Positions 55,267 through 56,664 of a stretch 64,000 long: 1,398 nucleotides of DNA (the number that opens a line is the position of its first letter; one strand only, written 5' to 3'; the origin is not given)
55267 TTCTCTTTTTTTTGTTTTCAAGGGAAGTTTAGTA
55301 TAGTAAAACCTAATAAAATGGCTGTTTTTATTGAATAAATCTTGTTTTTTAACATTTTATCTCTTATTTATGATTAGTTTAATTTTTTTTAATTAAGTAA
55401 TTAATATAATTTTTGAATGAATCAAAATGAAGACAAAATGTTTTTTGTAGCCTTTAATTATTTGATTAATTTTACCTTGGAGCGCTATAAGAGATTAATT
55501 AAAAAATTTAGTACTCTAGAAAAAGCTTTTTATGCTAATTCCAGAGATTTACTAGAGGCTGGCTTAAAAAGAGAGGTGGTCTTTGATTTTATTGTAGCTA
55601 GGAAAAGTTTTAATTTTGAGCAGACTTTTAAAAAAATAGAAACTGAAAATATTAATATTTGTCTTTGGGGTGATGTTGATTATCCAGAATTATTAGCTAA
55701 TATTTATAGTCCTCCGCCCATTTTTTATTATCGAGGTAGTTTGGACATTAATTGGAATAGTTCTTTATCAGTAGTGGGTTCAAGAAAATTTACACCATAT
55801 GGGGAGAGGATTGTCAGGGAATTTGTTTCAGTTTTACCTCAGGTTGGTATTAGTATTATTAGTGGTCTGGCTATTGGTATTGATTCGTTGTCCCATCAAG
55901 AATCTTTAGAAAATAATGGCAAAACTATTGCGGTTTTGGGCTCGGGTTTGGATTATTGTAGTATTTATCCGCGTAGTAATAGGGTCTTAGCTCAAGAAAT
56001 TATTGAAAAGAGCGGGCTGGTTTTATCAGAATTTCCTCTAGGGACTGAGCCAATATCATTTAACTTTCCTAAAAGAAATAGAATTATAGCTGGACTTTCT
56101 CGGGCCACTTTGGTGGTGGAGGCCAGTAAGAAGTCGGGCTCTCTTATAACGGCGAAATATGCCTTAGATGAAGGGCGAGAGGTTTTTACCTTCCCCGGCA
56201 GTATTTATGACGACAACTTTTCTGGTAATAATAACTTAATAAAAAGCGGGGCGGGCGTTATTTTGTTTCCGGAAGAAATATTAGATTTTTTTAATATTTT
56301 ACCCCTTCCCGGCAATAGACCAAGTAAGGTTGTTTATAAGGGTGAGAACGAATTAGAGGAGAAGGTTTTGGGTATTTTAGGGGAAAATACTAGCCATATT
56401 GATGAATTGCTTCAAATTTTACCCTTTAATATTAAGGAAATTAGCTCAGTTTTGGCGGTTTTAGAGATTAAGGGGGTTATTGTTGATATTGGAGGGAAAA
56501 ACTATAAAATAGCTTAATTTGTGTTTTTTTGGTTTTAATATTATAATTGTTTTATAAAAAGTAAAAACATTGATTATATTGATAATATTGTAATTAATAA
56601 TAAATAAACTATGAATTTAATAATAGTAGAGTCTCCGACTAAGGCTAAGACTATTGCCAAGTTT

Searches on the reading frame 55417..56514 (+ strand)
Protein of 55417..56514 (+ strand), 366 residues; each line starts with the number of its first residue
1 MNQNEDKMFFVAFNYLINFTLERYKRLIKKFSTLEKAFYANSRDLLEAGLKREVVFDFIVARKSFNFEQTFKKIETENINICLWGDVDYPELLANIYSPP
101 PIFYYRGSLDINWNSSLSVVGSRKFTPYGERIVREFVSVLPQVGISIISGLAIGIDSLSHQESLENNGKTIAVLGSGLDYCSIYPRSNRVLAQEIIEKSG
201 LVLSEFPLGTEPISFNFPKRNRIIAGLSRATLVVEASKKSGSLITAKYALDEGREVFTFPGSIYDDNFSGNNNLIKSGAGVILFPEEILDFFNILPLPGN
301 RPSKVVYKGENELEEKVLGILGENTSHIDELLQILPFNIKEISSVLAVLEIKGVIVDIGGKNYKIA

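Call 65: search_protein_families(library=pfam, proteins=[window:55417-56514:+], max_evalue=0.0001)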
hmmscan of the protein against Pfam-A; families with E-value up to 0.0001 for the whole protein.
window:55417-56514:+ (366 aa): 2 families
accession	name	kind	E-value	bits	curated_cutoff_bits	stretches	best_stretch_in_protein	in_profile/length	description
PF02481.21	DNA_processg_A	-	7.4e-75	251.2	29.6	1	74-282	2-210/212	DNA recombination-mediator protein A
PF17782.7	DprA_WH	-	2.3e-06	28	22.9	1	311-360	11-60/61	DprA winged helix domain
